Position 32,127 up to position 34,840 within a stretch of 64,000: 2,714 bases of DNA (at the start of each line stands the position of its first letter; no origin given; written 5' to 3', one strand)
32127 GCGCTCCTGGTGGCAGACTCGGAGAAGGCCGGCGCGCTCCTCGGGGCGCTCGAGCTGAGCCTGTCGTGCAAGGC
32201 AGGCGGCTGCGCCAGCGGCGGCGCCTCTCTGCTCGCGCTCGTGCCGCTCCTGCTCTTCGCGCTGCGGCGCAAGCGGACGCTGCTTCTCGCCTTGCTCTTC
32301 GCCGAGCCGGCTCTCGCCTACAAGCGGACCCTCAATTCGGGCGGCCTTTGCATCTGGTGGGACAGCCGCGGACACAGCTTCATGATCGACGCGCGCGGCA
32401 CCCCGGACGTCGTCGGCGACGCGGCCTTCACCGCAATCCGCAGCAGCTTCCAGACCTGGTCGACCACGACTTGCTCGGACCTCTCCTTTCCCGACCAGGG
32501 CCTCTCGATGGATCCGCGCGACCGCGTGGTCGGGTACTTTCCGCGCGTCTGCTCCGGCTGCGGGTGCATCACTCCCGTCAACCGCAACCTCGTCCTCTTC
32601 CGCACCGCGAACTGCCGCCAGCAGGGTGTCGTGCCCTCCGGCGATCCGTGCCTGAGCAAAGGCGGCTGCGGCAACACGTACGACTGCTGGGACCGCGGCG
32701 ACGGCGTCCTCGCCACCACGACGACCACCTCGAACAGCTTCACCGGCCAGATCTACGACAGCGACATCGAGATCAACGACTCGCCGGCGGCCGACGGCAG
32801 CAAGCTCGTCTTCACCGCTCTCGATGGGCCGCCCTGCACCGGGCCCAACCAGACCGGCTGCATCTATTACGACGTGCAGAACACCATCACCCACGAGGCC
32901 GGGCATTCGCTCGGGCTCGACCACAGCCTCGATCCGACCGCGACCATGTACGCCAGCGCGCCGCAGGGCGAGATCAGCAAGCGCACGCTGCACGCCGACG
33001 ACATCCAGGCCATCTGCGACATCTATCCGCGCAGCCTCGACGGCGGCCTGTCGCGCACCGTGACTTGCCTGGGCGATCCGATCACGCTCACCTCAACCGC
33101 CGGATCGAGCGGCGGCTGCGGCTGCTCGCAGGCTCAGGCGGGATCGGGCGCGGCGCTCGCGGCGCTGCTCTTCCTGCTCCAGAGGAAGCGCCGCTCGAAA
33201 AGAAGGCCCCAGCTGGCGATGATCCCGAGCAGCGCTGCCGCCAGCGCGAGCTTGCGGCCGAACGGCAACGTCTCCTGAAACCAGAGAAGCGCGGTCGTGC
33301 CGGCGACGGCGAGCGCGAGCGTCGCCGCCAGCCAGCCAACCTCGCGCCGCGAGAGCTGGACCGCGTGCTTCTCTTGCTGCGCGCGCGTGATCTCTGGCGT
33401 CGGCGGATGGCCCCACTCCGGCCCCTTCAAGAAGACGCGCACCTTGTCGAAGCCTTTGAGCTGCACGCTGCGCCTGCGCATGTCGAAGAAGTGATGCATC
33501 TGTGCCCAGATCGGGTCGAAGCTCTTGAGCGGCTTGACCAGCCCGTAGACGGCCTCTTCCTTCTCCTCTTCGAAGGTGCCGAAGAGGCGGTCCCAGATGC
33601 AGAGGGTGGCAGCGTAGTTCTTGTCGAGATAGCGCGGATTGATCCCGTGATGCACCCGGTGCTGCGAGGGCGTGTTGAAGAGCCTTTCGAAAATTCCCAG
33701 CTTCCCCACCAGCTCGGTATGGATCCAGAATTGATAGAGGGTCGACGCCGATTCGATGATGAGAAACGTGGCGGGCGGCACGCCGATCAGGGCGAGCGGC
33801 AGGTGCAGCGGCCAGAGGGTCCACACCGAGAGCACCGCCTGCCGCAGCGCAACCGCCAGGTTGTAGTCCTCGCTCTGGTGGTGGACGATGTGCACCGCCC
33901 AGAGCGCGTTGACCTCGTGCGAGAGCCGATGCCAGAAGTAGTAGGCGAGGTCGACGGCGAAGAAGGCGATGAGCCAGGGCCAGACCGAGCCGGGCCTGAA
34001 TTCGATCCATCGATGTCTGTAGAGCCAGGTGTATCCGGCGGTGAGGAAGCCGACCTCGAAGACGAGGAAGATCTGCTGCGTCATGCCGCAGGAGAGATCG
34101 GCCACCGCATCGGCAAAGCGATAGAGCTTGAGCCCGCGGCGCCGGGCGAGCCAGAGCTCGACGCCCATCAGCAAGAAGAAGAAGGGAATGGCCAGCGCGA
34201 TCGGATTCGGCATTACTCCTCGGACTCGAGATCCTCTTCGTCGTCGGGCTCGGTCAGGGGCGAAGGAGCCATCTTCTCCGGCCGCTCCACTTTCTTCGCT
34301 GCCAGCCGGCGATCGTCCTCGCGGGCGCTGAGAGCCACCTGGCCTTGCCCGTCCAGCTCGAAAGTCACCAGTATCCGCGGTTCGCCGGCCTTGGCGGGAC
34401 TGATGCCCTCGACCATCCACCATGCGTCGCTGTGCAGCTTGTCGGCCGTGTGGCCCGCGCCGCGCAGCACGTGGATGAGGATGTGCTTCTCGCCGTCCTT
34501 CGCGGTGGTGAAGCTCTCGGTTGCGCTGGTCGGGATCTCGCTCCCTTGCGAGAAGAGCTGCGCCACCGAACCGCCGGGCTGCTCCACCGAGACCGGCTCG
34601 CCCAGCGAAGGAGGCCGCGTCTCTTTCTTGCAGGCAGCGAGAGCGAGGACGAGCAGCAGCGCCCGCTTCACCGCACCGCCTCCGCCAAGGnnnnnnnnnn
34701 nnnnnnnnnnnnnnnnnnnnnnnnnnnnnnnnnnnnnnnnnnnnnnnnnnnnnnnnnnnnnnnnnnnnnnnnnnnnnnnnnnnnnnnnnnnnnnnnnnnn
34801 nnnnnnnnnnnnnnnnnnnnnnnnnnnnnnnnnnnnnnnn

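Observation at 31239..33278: Two metzincin modules fused in one ORF, with an internal MYXO-CTERM-like tag and an HE-to-EH swapped zinc motif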

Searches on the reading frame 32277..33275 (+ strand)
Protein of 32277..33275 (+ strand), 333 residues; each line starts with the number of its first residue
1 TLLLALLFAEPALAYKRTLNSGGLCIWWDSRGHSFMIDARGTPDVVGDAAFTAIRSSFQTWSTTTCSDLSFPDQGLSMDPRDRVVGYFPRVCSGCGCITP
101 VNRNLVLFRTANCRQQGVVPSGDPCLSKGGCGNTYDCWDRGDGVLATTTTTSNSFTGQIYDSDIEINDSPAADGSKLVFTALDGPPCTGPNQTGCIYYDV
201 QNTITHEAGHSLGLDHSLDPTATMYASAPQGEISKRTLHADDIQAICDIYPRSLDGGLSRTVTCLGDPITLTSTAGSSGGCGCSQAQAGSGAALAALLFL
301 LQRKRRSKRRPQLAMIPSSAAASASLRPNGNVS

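Call 3: search_protein_families(library=pfam, proteins=[window:32277-33275:+], max_evalue=1)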
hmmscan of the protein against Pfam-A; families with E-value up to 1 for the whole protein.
window:32277-33275:+ (333 aa): 8 families
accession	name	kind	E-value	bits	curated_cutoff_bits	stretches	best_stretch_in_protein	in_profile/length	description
PF00413.30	Peptidase_M10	-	4e-12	46.7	24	1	142-250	71-158/159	Matrixin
PF13583.11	Reprolysin_4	-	0.0083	16.2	22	1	200-222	138-157/203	Metallo-peptidase family M12B Reprolysin-like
PF13688.12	Reprolysin_5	-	0.0085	16.8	27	1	167-226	131-164/196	Metallo-peptidase family M12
PF10462.15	Peptidase_M66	-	0.013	15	20.6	1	198-219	190-211/306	Peptidase M66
PF01400.30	Astacin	-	0.036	14.2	22.5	0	201-217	79-95/189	Astacin (Peptidase family M12A)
PF13582.12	Reprolysin_3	-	0.042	14.8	22.4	1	195-217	107-123/123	Metallo-peptidase family M12B Reprolysin-like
PF05572.19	Peptidase_M43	-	0.13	12.6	23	1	199-221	67-89/152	Pregnancy-associated plasma protein-A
PF16313.11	DUF4953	-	0.39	10.3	24.2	1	201-217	14-30/316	Met-zincin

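Call 4: search_protein_families(library=ncbifam, proteins=[window:32277-33275:+], max_evalue=1)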
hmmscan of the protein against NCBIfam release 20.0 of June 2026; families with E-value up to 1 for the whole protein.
window:32277-33275:+ (333 aa): 7 families
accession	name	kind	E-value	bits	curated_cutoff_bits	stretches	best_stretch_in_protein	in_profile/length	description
NF041905.1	MXAN_2677_2678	equivalog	1.5e-80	270.3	250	1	8-305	7-283/283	myxosortase-dependent metalloprotease, MXAN_2677/MXAN_2678 family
NF041938.1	RSIGE_not_HEIGH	exception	1.3e-28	100.2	375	1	8-261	19-249/325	MYXO-CTERM-anchored inactivated metalloprotease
NF033823.0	archmetzin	subfamily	0.0016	18.4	145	1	200-232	122-154/170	archaemetzincin family Zn-dependent metalloprotease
TIGR03901.2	MYXO-CTERM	domain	0.012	15.9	20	1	278-306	1-34/34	MYXO-CTERM sorting domain-containing protein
NF035945.1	Zn_serralysin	subfamily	0.046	12.9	500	1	201-222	162-183/462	serralysin family metalloprotease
NF038122.1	metallo_LGF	subfamily_domain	0.093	12.8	80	1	160-226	116-169/274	NF038122 family metalloprotease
TIGR03952.1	metzin_BF0631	equivalog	0.22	10.5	208.1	1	198-218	230-250/351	zinc-dependent metalloproteinase lipoprotein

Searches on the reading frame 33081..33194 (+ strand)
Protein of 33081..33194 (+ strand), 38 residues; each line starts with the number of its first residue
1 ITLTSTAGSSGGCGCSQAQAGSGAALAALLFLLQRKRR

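Call 38: search_protein_families(library=ncbifam, proteins=[window:33081-33194:+], max_evalue=10)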
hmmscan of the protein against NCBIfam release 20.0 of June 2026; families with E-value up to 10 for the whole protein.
seq(38 aa): 5 families
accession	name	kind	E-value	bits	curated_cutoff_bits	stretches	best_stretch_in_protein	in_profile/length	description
TIGR03901.2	MYXO-CTERM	domain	0.0089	16.4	20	1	10-38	1-34/34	MYXO-CTERM sorting domain-containing protein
NF051874.1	PVV_CTERM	equivalog_domain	0.032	14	27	1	20-38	13-32/38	PVV-CTERM domain-containing choice-of-anchor G protein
NF045522.1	MXAN_2561_fam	equivalog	0.032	13.7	150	1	10-38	276-304/304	MXAN_2561 family MXYO-CTERM-anchored protein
TIGR01167.1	LPXTG_anchor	domain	0.12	13.1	15.9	1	21-38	15-32/34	LPXTG cell wall anchor domain-containing protein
NF045638.1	Mrt_dep_phytase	exception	0.23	10.1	440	1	8-38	398-428/430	myxosortase-dependent phytase-like phosphatase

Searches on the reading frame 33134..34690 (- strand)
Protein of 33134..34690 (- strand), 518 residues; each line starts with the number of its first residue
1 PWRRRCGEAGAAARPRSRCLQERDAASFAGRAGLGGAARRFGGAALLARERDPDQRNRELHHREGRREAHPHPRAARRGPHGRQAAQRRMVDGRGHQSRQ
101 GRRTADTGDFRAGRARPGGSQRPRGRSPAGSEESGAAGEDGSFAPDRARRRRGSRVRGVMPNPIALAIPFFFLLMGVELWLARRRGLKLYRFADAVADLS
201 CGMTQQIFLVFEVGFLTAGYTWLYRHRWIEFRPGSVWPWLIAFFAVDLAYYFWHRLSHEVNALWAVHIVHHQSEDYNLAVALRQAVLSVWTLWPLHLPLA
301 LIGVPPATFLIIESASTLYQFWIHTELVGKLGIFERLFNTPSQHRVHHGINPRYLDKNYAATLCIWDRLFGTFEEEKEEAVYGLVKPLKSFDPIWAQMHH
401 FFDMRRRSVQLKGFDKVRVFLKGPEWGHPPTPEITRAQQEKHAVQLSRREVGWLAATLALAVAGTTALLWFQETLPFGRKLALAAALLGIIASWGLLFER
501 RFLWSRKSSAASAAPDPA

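Call 26: search_protein_families(library=ncbifam, proteins=[window:33134-34690:-], max_evalue=0.1)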
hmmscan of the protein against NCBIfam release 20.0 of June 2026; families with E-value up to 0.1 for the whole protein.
window:33134-34690:- (518 aa): 1 family
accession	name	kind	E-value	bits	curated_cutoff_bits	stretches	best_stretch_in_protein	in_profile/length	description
NF052566.1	OrLpdHdlsOlsERhiz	equivalog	1e-16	61.2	475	1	242-378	122-259/293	ornithine lipid hydroxylase OlsE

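Call 27: search_protein_families(library=pfam, proteins=[window:33134-34690:-], max_evalue=0.1)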
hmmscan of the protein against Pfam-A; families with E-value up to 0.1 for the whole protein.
window:33134-34690:- (518 aa): 1 family
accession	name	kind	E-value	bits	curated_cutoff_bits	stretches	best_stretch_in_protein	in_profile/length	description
PF04116.19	FA_hydroxylase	-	2.9e-28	99.4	31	1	239-372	1-132/132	Fatty acid hydroxylase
